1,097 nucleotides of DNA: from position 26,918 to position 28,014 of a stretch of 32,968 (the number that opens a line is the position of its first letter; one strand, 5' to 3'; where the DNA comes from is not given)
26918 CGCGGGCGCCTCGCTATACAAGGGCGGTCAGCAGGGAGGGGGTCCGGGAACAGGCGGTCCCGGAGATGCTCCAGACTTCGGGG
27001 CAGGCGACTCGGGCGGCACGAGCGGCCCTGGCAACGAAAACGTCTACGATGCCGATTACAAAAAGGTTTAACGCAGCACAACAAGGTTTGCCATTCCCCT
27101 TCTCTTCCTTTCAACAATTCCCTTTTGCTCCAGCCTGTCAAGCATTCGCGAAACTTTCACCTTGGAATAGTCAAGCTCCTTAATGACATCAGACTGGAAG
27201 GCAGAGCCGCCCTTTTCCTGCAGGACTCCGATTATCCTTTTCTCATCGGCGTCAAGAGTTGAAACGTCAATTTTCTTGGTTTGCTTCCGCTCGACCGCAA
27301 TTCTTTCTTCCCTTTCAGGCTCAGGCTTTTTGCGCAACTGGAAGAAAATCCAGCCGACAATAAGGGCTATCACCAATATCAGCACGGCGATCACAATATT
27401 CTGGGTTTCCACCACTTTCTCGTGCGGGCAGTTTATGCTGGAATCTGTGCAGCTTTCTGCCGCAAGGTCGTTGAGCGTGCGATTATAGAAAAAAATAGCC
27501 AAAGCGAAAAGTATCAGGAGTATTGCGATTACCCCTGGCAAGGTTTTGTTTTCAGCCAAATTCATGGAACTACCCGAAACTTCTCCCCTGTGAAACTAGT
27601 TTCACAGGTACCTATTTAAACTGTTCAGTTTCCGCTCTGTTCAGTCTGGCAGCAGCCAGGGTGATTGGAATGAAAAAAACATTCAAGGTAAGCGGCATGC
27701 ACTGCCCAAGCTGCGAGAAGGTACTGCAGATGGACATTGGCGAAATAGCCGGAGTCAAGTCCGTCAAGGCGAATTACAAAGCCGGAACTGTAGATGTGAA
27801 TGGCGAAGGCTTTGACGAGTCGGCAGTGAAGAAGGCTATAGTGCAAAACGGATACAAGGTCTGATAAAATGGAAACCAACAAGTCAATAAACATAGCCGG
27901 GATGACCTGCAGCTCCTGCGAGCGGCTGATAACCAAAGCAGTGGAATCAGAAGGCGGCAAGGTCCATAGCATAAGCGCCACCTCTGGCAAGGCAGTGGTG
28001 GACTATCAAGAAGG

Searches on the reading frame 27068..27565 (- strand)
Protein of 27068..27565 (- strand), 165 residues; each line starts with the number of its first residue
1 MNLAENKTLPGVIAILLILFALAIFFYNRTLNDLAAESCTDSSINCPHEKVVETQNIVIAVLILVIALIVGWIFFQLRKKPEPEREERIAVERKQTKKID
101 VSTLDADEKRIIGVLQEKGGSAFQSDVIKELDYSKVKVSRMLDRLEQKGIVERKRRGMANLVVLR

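Call 3: search_protein_families(library=pfam, proteins=[window:27068-27565:-], max_evalue=0.1)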
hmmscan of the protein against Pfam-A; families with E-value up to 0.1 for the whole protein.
window:27068-27565:- (165 aa): 26 families (the best 25 are shown)
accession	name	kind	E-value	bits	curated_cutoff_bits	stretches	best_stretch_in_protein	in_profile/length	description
PF24034.1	DUF7343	-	2.7e-16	59.6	27.6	1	106-164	3-61/62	Domain of unknown function (DUF7343)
PF12802.13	MarR_2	-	1.3e-08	35.3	27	1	108-155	7-54/61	MarR family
PF01047.28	MarR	-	7e-05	23.1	24.6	1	125-155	21-51/59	MarR family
PF13412.12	HTH_24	-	0.00037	20.4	21.9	1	108-152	5-48/48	Winged helix-turn-helix DNA-binding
PF01978.25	TrmB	-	0.00093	19.4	25.6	1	121-156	22-57/68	Sugar-specific transcriptional regulator TrmB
PF12669.12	FeoB_associated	-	0.0013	19.4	27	0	61-80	4-23/44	FeoB-associated Cys-rich membrane protein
PF03965.22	Penicillinase_R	-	0.0025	18.6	22.6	1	108-158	5-58/115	Penicillinase repressor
PF01325.25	Fe_dep_repress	-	0.0029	18.2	26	1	115-156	16-57/60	Iron dependent repressor, N-terminal DNA binding domain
PF13545.12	HTH_Crp_2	-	0.0038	17.6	27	1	133-156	34-57/70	Crp-like helix-turn-helix domain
PF25213.1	HVO_A0261_N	-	0.0051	17.1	35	1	110-156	15-59/86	HVO_A0261 N-terminal domain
PF09339.16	HTH_IclR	-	0.0051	17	22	1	110-153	7-50/52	IclR helix-turn-helix domain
PF01022.26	HTH_5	-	0.0061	16.9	22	1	111-152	7-46/47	Bacterial regulatory protein, arsR family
PF19592.4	DUF6097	-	0.011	16.3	27.5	1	9-79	66-135/152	Family of unknown function (DUF6097)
PF22665.2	DUF6293_C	-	0.022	15.6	27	0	106-163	31-89/101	DUF6293 C-terminal winged helix domain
PF13463.12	HTH_27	-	0.023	15.4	22.2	1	111-156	8-53/68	Winged helix DNA-binding domain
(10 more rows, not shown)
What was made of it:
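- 27068..27565 (-): Divergently transcribed membrane-bound regulator with two TM helices and a wHTH (DUF7343/MarR_2). The loop between the TM helices carries C-x7-C-P-H. Pfam (call 3).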

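Call 4: search_protein_families(library=ncbifam, proteins=[window:27068-27565:-], max_evalue=0.1)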
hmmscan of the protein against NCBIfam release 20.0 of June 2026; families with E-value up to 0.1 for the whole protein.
window:27068-27565:- (165 aa): 29 families (the best 25 are shown)
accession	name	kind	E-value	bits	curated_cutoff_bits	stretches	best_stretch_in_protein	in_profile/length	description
TIGR01884.1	cas_HTH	subfamily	1.7e-05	24.3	60.2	1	64-157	101-193/202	CRISPR-associated CARF protein Csa3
NF053606.1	Sta1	subfamily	2e-05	24.6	80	1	104-156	18-69/100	Sta1 family transcriptional regulator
NF008273.0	PRK11050.1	equivalog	4.9e-05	23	153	1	102-155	35-88/156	manganese-binding transcriptional regulator MntR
NF033788.1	HTH_metalloreg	subfamily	0.00039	20.2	55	1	110-158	15-62/77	metalloregulator ArsR/SmtB family transcription factor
NF040939.2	trans_reg_lrs14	equivalog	0.00046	20.2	90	1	108-156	23-71/103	Lrs14 family HTH-type transcriptional regulator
NF053758.1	ChrTpTrnRegChrS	equivalog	0.0006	19.6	250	1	96-153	4-60/158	chromate efflux transcriptional regulator ChrS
NF045849.1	ICE_MMCAP2_0565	equivalog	0.00092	18.8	40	0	57-80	18-43/80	Mbov_0395 family pilin-like conjugal transfer protein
TIGR01889.1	Staph_reg_Sar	paralog_domain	0.0013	19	62.6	1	102-155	24-77/109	staphylococcal accessory regulator family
NF008874.0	PRK11910.1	equivalog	0.0015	17.1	680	1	57-154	7-97/615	amidase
NF041397.1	TranRegGlpR_Halo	equivalog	0.0017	18.1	300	1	109-157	8-55/253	HTH-type transcriptional regulator GlpR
NF041413.1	ArsR_Rv2640c_fam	equivalog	0.0027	18.1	155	1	114-160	51-97/118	Rv2640c family ArsR-like transcriptional regulator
TIGR01167.1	LPXTG_anchor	domain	0.0094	16.6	15.9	0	53-80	7-32/34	LPXTG cell wall anchor domain-containing protein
NF050133.1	TransRegFabT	equivalog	0.017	15.4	200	1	91-157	14-79/138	fatty acid biosynthesis transcriptional regulator FabT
NF033480.1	bifunc_MprF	equivalog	0.017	13.4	600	1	11-94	448-529/841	bifunctional lysylphosphatidylglycerol flippase/synthetase MprF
NF041023.1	PP0621_fam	subfamily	0.02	15.2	45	0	62-88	5-31/71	PP0621 family protein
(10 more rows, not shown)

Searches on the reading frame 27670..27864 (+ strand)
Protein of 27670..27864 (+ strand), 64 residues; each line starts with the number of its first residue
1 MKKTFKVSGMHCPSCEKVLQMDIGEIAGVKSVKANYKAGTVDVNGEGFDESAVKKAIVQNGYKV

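Call 3: search_protein_families(library=pfam, proteins=[window:27670-27864:+], max_evalue=0.1)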
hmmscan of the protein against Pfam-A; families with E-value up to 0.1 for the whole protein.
window:27670-27864:+ (64 aa): 5 families
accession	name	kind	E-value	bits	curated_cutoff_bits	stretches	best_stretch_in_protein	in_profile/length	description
PF00403.32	HMA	-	4e-13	50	24.8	1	4-63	1-62/62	Heavy-metal-associated domain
PF23454.1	Zn_ribbon_Brz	-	0.0026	18.7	27.9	1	9-40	5-36/58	Transcriptional regulator Brz zinc beta ribbon domain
PF19991.5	HMA_2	-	0.02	15.3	30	1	14-59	30-72/154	Heavy metal associated domain 2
PF24292.1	DUF7479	-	0.021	15.3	27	1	1-19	22-40/60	Domain of unknown function (DUF7479)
PF19803.4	DUF6286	-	0.031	15.2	35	1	8-45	33-70/108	Family of unknown function (DUF6286)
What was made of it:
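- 27670..27864 (+): CopZ-type 64-aa HMA metallochaperone, ending 4 nt upstream of the target's start codon. Pfam HMA E 4e-13 (call 3).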

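Call 4: search_protein_families(library=ncbifam, proteins=[window:27670-27864:+], max_evalue=0.1)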
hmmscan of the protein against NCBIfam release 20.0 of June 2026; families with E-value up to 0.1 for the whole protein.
window:27670-27864:+ (64 aa): 16 families
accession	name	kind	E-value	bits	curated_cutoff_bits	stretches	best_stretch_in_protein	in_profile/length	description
NF033795.1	chaper_CopZ_Bs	exception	1.2e-11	44.6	91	1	2-64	1-65/66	copper chaperone CopZ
TIGR00003.1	TIGR00003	subfamily_domain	1.1e-10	41.6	62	1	2-64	1-65/66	copper ion binding protein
NF047957.1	CopZ_AFE_1862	equivalog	2.5e-10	40.6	85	1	5-64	3-61/62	CopZ family metallochaperone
NF033556.1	MerTP_fusion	equivalog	1.5e-09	37.7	180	1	3-64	122-185/186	mercuric transport protein MerTP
NF033794.2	chaper_CopZ_Eh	exception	3.3e-08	33.5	95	1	2-62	1-63/68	copper chaperone CopZ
NF033781.1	chaper_CopP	exception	5.5e-07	29.7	112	1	2-64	1-64/65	copper-binding metallochaperone CopP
NF008262.1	PRK11033.1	equivalog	1e-06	27.5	1005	1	2-63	42-103/731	zinc/cadmium/mercury/lead-transporting ATPase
NF010311.1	PRK13748.1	subfamily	6.8e-06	25.2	600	1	4-63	2-62/560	mercury(II) reductase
NF041115.1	UxxU_metal_bind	equivalog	2.7e-05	24.2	95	1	4-44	7-47/74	metal-binding (seleno)protein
NF033775.1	P_type_ZntA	exception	0.00026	19.4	1240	1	3-63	50-110/732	Zn(II)/Cd(II)/Pb(II) translocating P-type ATPase ZntA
NF045683.1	MerT_CopZ_Se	exception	0.0018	17.8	375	1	4-63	165-226/235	MerT/CopZ fusion-like heavy metal transport selenoprotein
NF007952.0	PRK10671.1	equivalog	0.0036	15.5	1316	1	6-63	108-164/838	copper-exporting P-type ATPase CopA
NF047536.1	Cu_chaper_CsoZ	equivalog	0.005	17.2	77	1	2-63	2-64/66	putative copper chaperone CsoZ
NF041795.1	Brz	equivalog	0.0054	17.1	100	1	7-38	3-34/60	transcriptional regulator Brz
TIGR02052.1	MerP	equivalog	0.047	14.2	92.55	1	4-62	26-86/92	mercury resistance system periplasmic binding protein MerP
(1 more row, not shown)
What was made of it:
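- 27670..27864 (+): NCBIfam CopZ models (call 4).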
